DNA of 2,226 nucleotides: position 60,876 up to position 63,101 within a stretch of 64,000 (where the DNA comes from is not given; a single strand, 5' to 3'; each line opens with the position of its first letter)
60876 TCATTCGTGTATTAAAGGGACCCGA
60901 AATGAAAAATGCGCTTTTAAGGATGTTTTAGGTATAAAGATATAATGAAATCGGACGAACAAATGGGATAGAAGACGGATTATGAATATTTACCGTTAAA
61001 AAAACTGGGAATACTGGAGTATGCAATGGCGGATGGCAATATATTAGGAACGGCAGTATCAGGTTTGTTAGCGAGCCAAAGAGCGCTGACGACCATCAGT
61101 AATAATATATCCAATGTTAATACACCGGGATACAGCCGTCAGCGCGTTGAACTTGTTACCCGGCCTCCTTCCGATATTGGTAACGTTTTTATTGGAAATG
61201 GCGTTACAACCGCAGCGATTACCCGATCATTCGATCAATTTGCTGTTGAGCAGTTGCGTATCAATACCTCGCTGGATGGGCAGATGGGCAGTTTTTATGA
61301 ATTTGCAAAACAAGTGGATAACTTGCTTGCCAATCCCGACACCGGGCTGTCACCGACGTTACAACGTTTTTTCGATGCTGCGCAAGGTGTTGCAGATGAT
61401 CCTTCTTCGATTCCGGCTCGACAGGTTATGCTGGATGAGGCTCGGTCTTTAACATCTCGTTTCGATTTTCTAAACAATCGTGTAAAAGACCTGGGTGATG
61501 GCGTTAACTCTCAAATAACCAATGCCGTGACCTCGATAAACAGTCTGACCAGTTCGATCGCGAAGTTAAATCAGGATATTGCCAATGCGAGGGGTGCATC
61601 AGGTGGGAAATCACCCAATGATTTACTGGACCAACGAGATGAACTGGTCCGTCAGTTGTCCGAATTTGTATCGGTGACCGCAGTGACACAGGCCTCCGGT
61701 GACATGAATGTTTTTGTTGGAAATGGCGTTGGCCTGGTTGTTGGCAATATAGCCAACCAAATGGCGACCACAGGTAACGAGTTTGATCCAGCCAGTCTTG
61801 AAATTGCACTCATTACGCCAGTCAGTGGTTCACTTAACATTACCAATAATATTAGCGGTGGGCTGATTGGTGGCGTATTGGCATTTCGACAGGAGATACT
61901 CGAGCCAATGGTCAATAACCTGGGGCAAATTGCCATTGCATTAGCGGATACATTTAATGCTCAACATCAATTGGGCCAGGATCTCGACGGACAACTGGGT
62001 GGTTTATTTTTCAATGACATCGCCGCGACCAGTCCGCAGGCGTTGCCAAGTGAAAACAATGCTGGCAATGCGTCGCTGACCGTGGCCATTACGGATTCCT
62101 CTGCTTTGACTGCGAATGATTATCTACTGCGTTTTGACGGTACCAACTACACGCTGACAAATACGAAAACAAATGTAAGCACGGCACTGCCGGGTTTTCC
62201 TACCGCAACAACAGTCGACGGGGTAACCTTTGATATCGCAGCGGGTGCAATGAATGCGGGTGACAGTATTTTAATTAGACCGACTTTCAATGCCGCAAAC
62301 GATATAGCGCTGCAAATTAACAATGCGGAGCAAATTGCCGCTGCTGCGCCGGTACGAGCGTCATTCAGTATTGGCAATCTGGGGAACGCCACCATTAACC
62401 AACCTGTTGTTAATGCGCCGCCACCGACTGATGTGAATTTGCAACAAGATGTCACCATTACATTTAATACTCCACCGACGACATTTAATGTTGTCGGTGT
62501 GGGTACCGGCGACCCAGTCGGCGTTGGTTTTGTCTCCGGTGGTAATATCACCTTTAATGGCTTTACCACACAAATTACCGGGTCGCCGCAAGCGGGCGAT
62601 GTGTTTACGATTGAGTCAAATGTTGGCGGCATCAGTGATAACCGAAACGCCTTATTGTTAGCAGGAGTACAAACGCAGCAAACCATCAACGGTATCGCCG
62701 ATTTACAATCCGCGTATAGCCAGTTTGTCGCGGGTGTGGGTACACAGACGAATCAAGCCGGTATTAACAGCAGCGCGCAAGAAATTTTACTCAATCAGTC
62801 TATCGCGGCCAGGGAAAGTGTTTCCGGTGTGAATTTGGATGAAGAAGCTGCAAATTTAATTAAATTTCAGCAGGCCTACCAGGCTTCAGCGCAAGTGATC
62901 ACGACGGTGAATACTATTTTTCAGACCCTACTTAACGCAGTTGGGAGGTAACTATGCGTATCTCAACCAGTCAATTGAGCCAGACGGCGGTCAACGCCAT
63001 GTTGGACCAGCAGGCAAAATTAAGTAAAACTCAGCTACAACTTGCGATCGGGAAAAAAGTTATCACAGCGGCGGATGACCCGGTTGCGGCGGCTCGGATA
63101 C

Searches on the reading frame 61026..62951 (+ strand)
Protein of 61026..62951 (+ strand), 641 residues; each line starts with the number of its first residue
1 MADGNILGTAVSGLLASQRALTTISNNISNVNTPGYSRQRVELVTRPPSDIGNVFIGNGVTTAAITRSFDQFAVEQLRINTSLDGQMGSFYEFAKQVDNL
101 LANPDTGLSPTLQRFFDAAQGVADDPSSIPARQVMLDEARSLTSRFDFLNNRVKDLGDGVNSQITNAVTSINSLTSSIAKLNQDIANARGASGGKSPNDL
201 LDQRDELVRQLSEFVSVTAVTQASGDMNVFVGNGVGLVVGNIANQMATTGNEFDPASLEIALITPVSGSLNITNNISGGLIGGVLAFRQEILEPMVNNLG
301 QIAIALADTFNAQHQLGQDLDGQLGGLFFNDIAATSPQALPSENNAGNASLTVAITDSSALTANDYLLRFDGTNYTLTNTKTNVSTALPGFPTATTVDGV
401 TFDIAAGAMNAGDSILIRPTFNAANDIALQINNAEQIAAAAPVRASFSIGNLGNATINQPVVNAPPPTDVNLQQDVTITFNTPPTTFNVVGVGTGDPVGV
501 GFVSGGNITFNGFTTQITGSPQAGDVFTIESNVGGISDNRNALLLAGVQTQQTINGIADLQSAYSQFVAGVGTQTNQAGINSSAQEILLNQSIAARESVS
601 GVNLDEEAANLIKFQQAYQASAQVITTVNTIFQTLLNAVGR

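Call 74: search_protein_families(library=pfam, proteins=[window:61026-62951:+], max_evalue=0.00001)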
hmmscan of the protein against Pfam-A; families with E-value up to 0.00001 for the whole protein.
window:61026-62951:+ (641 aa): 4 families
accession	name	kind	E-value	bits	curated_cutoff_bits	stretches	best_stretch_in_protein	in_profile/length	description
PF22638.1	FlgK_D1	-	6.5e-78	261.9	28.6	1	95-329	2-233/233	Flagellar hook-associated protein FlgK helical domain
PF21158.3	flgK_1st_1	-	2.2e-13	50.5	24.2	1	344-419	5-81/81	Flagellar hook-associated protein 1, D2-like domain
PF06429.18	Flg_bbr_C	-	8.7e-12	44.8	23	1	599-637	7-45/46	Flagellar basal body rod FlgEFG protein C-terminal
PF00460.25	Flg_bb_rod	-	6.2e-09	36.1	20.7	1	9-36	3-30/31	Flagella basal body rod protein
